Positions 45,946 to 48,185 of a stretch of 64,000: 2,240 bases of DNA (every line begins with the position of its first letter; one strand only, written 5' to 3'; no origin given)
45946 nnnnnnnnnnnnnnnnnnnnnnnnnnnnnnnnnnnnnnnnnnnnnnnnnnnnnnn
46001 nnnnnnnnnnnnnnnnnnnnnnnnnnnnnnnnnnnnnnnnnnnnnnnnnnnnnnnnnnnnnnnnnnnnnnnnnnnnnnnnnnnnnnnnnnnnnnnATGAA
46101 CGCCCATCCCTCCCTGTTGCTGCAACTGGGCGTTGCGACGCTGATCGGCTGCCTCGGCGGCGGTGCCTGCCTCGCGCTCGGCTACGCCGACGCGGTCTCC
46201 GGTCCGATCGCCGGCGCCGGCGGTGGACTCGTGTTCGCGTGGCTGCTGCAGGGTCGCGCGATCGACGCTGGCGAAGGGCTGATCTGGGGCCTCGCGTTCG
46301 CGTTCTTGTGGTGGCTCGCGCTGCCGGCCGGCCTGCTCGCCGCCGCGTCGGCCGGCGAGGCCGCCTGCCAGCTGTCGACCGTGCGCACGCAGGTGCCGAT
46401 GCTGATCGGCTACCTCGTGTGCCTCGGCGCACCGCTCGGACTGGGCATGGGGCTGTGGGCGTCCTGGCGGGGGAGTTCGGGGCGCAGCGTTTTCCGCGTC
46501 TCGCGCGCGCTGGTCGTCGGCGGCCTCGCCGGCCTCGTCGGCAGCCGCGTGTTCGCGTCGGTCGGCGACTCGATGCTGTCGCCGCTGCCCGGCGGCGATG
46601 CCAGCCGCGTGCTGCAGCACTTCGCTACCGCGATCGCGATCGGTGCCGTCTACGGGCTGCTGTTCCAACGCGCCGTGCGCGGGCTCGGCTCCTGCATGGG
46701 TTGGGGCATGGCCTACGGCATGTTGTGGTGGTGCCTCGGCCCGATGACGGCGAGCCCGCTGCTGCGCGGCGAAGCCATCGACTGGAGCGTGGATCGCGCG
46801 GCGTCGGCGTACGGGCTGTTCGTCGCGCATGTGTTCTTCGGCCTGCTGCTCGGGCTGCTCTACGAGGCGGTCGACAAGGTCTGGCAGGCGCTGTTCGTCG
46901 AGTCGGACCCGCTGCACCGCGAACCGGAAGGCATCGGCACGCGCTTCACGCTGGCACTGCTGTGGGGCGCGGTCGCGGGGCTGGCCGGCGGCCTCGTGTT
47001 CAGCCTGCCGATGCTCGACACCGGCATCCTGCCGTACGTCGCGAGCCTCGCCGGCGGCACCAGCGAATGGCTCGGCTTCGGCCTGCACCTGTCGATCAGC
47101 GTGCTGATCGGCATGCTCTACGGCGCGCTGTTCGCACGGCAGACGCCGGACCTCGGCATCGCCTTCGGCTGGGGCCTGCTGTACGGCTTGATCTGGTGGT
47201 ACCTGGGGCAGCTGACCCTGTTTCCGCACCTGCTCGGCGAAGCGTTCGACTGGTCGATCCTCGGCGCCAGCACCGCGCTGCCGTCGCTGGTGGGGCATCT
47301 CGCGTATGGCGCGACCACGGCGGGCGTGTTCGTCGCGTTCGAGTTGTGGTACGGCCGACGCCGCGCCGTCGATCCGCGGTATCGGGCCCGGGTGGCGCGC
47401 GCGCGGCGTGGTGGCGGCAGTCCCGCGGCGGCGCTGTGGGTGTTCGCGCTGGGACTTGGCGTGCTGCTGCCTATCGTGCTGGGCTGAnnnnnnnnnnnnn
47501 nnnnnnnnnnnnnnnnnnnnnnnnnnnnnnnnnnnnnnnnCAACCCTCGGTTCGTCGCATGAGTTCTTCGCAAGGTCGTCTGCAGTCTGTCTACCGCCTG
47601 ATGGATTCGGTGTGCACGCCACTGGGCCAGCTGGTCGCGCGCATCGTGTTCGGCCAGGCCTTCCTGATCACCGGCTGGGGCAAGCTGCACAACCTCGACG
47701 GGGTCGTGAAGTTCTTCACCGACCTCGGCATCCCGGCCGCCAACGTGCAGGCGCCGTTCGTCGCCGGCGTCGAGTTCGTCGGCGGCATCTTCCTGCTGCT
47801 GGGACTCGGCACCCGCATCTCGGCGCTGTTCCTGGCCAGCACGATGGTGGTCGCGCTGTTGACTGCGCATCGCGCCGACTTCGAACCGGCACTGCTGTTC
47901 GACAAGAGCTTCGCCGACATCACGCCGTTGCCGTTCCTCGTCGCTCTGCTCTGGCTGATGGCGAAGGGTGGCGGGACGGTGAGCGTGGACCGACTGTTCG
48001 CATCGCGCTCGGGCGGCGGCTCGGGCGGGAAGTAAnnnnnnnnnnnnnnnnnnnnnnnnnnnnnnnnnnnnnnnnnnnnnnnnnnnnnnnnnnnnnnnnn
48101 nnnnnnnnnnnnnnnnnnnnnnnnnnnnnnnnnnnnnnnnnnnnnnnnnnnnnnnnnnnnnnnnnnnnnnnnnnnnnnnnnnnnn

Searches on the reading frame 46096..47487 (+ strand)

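Call 6: search_protein_families(library=pfam, proteins=[window:46096-47487:+], max_evalue=0.01)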
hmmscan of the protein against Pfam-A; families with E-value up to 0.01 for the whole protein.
window:46096-47487:+ (463 aa): 1 family
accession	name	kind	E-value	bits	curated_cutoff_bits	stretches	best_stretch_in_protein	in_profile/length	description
PF07274.17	DUF1440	-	7.1e-07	29.8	34.7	1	319-407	48-132/135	Protein of unknown function (DUF1440)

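Call 7: search_protein_families(library=ncbifam, proteins=[window:46096-47487:+], max_evalue=0.01)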
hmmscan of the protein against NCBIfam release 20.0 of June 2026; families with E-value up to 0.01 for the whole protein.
window:46096-47487:+ (463 aa): 0 families

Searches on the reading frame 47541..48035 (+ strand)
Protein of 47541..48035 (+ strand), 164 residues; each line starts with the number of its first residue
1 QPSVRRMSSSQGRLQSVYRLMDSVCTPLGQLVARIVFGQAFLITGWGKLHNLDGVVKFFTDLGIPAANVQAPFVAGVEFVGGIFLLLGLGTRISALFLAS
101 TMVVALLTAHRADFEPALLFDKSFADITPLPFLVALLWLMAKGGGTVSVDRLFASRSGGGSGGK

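Call 6: search_protein_families(library=pfam, proteins=[window:47541-48035:+], max_evalue=0.01)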
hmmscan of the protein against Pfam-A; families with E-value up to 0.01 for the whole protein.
window:47541-48035:+ (164 aa): 4 families
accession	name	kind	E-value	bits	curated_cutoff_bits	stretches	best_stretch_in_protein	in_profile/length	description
PF07681.17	DoxX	-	2.1e-22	80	23.6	1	30-111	2-85/85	DoxX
PF07291.16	MauE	-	5.7e-07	30.3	27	1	31-106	6-84/128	Methylamine utilisation protein MauE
PF13564.11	DoxX_2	-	0.0009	19.8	26.3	1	35-120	4-92/103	DoxX-like family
PF04173.18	DoxD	-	0.0025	18.2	22.7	1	75-156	72-147/167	TQO small subunit DoxD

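Call 7: search_protein_families(library=ncbifam, proteins=[window:47541-48035:+], max_evalue=0.01)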
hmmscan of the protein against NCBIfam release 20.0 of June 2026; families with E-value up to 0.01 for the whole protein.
window:47541-48035:+ (164 aa): 2 families
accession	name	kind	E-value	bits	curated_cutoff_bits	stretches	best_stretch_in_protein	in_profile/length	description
NF050144.1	matur_HvfX_fam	equivalog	3e-19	69.8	80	1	29-111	3-89/165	HvfX family Cu-binding RiPP maturation protein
NF045576.1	BT_3928_fam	equivalog_domain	0.0027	16.9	250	1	32-112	4-93/358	BT_3928 family protein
